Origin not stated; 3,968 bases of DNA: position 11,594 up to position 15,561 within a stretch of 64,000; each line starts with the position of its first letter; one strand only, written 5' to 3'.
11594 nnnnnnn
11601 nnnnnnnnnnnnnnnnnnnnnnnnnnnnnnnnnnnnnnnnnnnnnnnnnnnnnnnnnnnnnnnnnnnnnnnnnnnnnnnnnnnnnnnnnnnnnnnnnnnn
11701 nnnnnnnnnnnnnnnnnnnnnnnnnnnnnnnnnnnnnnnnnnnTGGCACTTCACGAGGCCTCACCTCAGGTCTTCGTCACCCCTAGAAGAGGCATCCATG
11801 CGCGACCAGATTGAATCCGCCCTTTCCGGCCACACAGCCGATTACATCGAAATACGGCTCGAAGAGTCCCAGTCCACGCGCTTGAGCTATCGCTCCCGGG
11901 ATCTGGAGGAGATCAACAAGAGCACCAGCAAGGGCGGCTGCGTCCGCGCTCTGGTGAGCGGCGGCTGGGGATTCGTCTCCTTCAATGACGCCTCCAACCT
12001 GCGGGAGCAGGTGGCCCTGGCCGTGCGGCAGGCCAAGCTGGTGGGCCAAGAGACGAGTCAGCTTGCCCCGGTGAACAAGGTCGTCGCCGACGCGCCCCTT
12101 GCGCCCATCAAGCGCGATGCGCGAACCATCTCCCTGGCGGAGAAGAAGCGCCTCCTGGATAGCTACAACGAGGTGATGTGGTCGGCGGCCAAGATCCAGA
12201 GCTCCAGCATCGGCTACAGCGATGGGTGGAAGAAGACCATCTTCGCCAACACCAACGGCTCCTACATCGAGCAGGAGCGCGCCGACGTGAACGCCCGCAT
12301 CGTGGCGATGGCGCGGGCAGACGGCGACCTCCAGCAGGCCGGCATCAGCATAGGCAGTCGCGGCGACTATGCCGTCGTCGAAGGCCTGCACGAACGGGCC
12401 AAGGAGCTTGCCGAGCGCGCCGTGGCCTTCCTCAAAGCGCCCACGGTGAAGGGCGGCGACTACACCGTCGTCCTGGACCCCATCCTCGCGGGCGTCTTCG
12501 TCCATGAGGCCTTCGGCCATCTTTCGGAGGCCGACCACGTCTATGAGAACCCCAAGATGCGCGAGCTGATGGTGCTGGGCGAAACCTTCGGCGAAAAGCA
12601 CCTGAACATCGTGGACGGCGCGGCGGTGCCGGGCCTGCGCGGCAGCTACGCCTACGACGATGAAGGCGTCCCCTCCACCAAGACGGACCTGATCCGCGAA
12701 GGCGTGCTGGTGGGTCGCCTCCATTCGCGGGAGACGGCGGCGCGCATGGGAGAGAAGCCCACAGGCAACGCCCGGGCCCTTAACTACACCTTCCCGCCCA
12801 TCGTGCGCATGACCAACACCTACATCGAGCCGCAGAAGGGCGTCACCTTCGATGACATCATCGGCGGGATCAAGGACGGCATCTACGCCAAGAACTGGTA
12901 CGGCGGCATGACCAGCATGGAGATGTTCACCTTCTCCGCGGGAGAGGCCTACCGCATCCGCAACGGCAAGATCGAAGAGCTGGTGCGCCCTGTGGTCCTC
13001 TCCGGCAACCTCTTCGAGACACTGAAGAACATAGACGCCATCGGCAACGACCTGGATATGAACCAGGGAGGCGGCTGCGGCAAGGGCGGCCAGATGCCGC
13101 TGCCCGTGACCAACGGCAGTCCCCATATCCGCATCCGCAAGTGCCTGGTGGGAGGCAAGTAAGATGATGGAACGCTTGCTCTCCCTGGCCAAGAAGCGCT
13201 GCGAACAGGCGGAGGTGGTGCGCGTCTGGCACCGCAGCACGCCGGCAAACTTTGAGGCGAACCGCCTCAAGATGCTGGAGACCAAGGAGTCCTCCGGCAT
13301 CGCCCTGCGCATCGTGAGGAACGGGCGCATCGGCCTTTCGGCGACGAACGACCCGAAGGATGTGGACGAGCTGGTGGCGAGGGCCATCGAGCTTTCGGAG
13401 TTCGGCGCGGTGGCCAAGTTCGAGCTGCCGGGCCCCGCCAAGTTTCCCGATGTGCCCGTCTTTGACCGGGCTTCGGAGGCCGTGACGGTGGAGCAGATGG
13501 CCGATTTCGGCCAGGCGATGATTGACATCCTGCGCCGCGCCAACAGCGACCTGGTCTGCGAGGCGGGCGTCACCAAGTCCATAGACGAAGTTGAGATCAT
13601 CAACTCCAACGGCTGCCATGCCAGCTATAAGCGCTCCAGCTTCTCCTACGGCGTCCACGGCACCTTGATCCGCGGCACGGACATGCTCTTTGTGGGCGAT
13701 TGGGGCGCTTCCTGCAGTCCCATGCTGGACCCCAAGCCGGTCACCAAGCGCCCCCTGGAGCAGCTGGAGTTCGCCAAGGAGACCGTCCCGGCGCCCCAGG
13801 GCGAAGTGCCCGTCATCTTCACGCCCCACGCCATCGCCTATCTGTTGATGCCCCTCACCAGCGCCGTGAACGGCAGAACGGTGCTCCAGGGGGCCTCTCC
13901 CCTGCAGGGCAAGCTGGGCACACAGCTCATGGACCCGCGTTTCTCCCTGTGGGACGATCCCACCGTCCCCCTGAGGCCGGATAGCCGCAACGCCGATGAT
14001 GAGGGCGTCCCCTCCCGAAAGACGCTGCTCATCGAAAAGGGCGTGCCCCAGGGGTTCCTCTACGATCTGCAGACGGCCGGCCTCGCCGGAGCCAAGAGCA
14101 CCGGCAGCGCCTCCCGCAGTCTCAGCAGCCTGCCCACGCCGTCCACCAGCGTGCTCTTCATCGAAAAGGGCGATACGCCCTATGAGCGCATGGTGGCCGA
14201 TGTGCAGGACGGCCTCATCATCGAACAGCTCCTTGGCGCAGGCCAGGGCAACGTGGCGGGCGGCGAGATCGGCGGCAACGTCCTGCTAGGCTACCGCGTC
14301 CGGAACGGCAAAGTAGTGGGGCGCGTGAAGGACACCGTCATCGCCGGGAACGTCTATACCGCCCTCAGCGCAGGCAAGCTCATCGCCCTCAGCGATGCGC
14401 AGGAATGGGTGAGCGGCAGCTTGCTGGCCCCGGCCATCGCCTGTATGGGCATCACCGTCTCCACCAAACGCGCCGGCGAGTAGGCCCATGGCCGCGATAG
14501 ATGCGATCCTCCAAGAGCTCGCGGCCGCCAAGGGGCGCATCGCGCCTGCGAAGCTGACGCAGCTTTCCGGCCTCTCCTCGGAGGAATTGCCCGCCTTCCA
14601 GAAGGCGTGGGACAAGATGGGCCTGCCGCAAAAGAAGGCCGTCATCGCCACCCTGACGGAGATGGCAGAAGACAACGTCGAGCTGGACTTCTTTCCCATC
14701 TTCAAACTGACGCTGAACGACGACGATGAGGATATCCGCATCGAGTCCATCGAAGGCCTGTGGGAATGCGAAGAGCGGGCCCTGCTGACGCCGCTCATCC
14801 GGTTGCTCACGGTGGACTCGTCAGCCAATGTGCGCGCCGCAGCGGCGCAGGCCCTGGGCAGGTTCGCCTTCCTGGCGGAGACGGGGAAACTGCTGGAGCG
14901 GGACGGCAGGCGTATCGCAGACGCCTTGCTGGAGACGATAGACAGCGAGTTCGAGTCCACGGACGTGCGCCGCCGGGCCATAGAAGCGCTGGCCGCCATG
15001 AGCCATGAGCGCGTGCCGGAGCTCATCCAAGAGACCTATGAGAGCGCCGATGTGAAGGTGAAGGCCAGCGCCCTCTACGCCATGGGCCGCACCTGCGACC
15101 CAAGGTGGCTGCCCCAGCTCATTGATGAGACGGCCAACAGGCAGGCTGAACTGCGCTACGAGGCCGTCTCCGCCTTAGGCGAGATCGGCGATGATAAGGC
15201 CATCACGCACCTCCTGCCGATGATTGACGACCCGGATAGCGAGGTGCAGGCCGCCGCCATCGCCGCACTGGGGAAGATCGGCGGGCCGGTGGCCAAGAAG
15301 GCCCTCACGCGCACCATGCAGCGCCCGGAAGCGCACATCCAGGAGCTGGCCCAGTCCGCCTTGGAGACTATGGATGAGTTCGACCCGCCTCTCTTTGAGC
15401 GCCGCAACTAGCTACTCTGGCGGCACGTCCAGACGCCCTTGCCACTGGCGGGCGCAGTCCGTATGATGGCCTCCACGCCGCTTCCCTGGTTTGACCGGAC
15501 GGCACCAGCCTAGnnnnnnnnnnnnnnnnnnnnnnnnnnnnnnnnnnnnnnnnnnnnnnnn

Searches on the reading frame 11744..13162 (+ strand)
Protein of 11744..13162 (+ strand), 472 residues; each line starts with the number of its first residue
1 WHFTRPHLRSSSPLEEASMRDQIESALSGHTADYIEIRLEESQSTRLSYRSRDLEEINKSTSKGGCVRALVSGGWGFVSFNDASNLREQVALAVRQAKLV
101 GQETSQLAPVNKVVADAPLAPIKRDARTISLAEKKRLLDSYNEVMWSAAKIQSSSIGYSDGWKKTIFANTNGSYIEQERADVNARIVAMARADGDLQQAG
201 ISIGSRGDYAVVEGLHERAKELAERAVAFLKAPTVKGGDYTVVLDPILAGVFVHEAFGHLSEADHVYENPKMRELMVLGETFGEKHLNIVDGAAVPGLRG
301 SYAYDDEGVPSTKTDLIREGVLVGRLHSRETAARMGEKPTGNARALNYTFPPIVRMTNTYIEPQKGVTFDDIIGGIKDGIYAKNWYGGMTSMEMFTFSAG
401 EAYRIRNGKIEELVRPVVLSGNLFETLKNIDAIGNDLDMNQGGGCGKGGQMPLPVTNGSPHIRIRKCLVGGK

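Call 34: search_protein_families(library=pfam, proteins=[window:11744-13162:+], max_evalue=0.001)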
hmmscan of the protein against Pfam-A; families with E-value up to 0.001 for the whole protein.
window:11744-13162:+ (472 aa): 3 families
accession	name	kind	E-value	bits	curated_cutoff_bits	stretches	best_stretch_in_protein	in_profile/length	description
PF19289.4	PmbA_TldD_3rd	-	8.2e-60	202.1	22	1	238-471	2-220/220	PmbA/TldA metallopeptidase C-terminal domain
PF01523.21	PmbA_TldD_1st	-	2.3e-12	47.3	20.9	1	36-97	2-61/65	PmbA/TldA metallopeptidase domain 1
PF19290.4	PmbA_TldD_2nd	-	2.5e-11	44.4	20.9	1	126-227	3-106/109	PmbA/TldA metallopeptidase central domain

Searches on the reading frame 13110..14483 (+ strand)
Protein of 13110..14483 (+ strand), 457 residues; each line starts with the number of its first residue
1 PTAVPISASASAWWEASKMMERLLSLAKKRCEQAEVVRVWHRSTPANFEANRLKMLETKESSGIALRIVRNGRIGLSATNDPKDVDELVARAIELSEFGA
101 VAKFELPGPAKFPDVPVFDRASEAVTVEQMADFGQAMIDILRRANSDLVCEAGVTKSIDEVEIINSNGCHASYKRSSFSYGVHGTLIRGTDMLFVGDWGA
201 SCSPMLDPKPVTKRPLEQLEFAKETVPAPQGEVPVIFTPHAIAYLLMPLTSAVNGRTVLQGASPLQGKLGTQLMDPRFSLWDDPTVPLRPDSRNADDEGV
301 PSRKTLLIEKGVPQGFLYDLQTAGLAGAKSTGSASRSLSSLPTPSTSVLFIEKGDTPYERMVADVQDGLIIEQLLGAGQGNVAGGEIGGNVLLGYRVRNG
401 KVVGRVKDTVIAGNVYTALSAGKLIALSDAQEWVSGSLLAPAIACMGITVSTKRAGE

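Call 34: search_protein_families(library=pfam, proteins=[window:13110-14483:+], max_evalue=0.001)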
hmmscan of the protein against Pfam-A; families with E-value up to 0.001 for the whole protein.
window:13110-14483:+ (457 aa): 3 families
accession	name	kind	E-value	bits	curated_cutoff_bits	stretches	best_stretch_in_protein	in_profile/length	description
PF19289.4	PmbA_TldD_3rd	-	9.4e-58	195.4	22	1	231-451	2-219/220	PmbA/TldA metallopeptidase C-terminal domain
PF01523.21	PmbA_TldD_1st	-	2.1e-10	41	20.9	1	34-95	1-64/65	PmbA/TldA metallopeptidase domain 1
PF19290.4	PmbA_TldD_2nd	-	6.8e-05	23.7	20.9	1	123-186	4-70/109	PmbA/TldA metallopeptidase central domain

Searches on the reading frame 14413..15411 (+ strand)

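Call 34: search_protein_families(library=pfam, proteins=[window:14413-15411:+], max_evalue=0.001)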
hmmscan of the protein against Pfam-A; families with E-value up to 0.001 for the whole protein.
window:14413-15411:+ (332 aa): 7 families
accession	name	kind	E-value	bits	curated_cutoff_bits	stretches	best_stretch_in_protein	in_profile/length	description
PF13646.12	HEAT_2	-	5.6e-32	110.3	27.7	3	234-317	2-87/88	HEAT repeats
PF02985.28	HEAT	-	4.5e-18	64.1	23.5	1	124-152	1-28/31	HEAT repeat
PF03130.22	HEAT_PBS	-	6.3e-16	57.5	20.9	1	247-273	1-27/27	PBS lyase HEAT-like repeat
PF13513.12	HEAT_EZ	-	1.1e-10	42.2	27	1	248-289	4-55/55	HEAT-like repeat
PF00514.29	Arm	-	1.5e-07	31.6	20.6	0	258-288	8-38/41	Armadillo/beta-catenin-like repeat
PF11838.14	ERAP1_C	-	0.00016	21.7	38.2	0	122-240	104-224/318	ERAP1-like C-terminal domain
PF25786.1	HEAT_GCN1_C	-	0.00022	21.7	27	0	130-200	33-98/151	GCN1-like, C-terminal HEAT repeats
